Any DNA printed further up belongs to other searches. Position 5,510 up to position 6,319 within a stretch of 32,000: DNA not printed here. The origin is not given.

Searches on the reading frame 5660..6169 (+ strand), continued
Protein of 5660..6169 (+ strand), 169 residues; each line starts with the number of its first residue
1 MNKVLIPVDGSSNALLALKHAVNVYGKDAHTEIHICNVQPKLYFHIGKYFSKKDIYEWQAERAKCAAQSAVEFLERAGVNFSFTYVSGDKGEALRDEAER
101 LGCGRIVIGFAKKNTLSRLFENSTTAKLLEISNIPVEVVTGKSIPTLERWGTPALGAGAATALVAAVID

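Call 57: get_annotated_region(hit=H20, flank=6000)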
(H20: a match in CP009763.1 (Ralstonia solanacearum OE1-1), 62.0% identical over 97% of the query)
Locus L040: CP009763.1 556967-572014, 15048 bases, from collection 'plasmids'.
description: Ralstonia solanacearum OE1-1 plasmid, complete genome
organism: Ralstonia solanacearum OE1-1 (NCBI taxid 1429399)
taxonomy: Bacteria; Pseudomonadota; Betaproteobacteria; Burkholderiales; Burkholderiaceae; Ralstonia; Ralstonia solanacearum; Ralstonia solanacearum OE1-1
host: -; source: Solanum virginianum; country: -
typing (MOB-suite, as given by PLSDB): mobilizable; relaxase MOBP
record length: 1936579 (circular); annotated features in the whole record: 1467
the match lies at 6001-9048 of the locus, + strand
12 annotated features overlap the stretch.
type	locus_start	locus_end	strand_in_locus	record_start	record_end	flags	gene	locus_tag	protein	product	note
CDS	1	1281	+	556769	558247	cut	-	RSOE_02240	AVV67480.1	HAMP domain-containing protein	-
CDS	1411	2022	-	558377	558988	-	-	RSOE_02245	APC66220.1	NAD(P)-dependent oxidoreductase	-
CDS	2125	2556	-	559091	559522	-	-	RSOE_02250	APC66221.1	Rrf2 family transcriptional regulator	-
CDS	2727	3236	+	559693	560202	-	-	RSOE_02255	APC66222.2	hypothetical protein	-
CDS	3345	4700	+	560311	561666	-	-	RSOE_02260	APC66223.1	TolC family protein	-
CDS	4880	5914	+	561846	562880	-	-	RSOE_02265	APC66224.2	efflux RND transporter periplasmic adaptor subunit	-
CDS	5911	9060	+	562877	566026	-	-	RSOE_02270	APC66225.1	CusA/CzcA family heavy metal efflux RND transporter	-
CDS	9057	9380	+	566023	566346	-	-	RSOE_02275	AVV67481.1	P-II family nitrogen regulator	-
CDS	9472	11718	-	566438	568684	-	-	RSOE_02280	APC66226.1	peptidase M1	-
CDS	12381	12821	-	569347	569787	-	-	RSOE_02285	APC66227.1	hypothetical protein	-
CDS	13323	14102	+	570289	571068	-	-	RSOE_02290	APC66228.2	phosphohydrolase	-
CDS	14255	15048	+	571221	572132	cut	-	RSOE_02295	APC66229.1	LysR family transcriptional regulator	-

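Call 58: get_annotated_region(hit=H6, flank=6000)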
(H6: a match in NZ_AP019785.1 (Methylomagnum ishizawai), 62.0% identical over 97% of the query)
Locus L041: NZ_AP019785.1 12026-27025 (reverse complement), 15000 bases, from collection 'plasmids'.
description: Methylomagnum ishizawai strain RS11D-Pr plasmid pRS11DPr2, complete sequence
organism: Methylomagnum ishizawai (NCBI taxid 1760988)
taxonomy: Bacteria; Pseudomonadota; Gammaproteobacteria; Methylococcales; Methylococcaceae; Methylomagnum; Methylomagnum ishizawai
host: -; source: -; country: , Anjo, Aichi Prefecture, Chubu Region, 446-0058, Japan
typing (MOB-suite, as given by PLSDB): non-mobilizable
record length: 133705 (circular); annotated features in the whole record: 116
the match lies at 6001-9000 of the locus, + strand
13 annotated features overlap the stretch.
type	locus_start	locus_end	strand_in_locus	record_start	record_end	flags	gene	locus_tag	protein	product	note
CDS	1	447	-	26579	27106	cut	-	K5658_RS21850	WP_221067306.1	hypothetical protein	-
CDS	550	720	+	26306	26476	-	-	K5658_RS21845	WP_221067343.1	hypothetical protein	-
CDS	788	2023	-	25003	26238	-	-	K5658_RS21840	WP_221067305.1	cation:proton antiporter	GO:0006812 - monoatomic cation transport [Evidence IEA]; GO:1902600 - proton transmembrane transport [Evidence IEA]; ...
CDS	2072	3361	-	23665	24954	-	-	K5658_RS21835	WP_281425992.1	OpgC domain-containing protein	-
CDS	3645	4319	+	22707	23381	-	-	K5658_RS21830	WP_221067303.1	response regulator transcription factor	GO:0000160 - phosphorelay signal transduction system [Evidence IEA]; GO:0006355 - regulation of DNA-templated ...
CDS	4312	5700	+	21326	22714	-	-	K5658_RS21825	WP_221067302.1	sensor histidine kinase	-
CDS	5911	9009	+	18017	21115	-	-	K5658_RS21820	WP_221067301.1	CusA/CzcA family heavy metal efflux RND transporter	-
CDS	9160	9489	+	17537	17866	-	-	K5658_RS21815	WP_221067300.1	hypothetical protein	-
CDS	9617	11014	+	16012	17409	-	clcA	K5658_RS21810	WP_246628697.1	H(+)/Cl(-) exchange transporter ClcA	GO:0006821 - chloride transport [Evidence IEA]; GO:0055085 - transmembrane transport [Evidence IEA]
CDS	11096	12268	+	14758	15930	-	-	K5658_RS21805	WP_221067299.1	cation:proton antiporter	GO:0006812 - monoatomic cation transport [Evidence IEA]; GO:1902600 - proton transmembrane transport [Evidence IEA]; ...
CDS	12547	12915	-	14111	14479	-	-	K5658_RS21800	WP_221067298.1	STAS/SEC14 domain-containing protein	-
CDS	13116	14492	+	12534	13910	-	-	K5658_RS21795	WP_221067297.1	DUF2254 domain-containing protein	-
CDS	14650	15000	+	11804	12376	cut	-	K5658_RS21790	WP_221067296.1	hypothetical protein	-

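Call 61: search_solved_structures(query=L009:13920-17012:+, max_evalue=1e-50)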
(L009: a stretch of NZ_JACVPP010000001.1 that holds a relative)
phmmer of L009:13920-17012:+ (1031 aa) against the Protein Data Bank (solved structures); distinct sequences matched with E-value up to 1e-50: 80 (the best 60 are shown).
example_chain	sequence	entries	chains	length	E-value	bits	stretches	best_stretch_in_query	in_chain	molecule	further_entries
4k0e_A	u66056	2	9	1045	3.9e-198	663.7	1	1-1027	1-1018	Heavy metal cation tricomponent efflux pump ZneA(CzcA-like)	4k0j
3t51_A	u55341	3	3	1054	3.3e-182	611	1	1-1022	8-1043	Cation efflux system protein CusA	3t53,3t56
3k07_A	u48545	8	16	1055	3.4e-182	611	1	1-1022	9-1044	Cation efflux system protein cusA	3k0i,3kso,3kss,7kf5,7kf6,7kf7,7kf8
3ne5_A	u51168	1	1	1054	1e-181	609.4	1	2-1022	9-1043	Cation efflux system protein cusA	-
4dop_A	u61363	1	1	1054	2.4e-181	608.1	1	1-1022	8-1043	Cation efflux system protein CusA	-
4dnr_A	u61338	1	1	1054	3.3e-181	607.7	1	1-1022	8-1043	Cation efflux system protein CusA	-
4dnt_A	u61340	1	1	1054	5.1e-181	607.1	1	1-1022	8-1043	Cation efflux system protein CusA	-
9lyq_B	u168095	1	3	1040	1.1e-93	317.9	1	7-1025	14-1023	Multidrug resistance protein MdtB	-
6ows_A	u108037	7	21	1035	9.7e-85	288.4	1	14-1022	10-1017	Efflux pump membrane transporter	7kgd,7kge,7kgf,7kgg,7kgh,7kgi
7b8p_A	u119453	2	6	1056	1e-84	288.3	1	13-1022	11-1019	Efflux pump membrane transporter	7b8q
7cz9_A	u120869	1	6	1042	3.3e-82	280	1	10-1021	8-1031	Efflux pump membrane transporter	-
8zxs_A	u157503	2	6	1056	3.4e-82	280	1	10-1021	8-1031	Efflux pump membrane transporter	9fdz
9j3d_J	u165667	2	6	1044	3.8e-82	279.8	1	17-1024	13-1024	Efflux pump membrane transporter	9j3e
6vks_A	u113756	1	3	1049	1.8e-78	267.6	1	12-1021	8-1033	Efflux pump membrane transporter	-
8deu_A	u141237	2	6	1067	1.9e-78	267.5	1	12-1021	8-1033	Efflux pump membrane transporter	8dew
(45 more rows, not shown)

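Call 76: search_protein_families(library=pfam, proteins=[L039:2253-3632:+, L039:3638-4789:+, L039:4877-5902:-, L039:537-1289:+], max_evalue=0.001)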
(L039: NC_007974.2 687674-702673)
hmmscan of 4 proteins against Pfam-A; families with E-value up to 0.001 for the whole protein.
L039:2253-3632:+ (460 aa): 1 family
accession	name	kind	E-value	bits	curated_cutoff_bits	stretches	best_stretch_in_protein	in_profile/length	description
PF02321.23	OEP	-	3.2e-36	125.3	22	2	264-439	1-186/187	Outer membrane efflux protein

L039:3638-4789:+ (384 aa): 3 families
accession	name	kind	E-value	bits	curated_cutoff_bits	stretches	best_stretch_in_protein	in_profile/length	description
PF16576.10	HlyD_D23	-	4.3e-65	219.4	30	1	60-302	2-214/214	Barrel-sandwich domain of CusB or HlyD membrane-fusion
PF13437.12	HlyD_3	-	5e-23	82.3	22.2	1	197-297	2-104/106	HlyD family secretion protein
PF13533.13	Biotin_lipoyl_2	-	1.1e-07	31.9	29.8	1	82-108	5-31/32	Biotin-lipoyl like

L039:4877-5902:- (341 aa): 3 families
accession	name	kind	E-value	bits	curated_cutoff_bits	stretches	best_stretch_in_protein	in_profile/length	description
PF13936.12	HTH_38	-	7.3e-17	61.3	27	1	5-47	2-44/44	Helix-turn-helix domain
PF00665.32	rve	-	4.9e-12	46.4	32.6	1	178-271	5-102/102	Integrase core domain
PF13384.12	HTH_23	-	1.1e-05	25.6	24.6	1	9-46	3-40/50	Homeodomain-like domain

L039:537-1289:+ (251 aa): 0 families
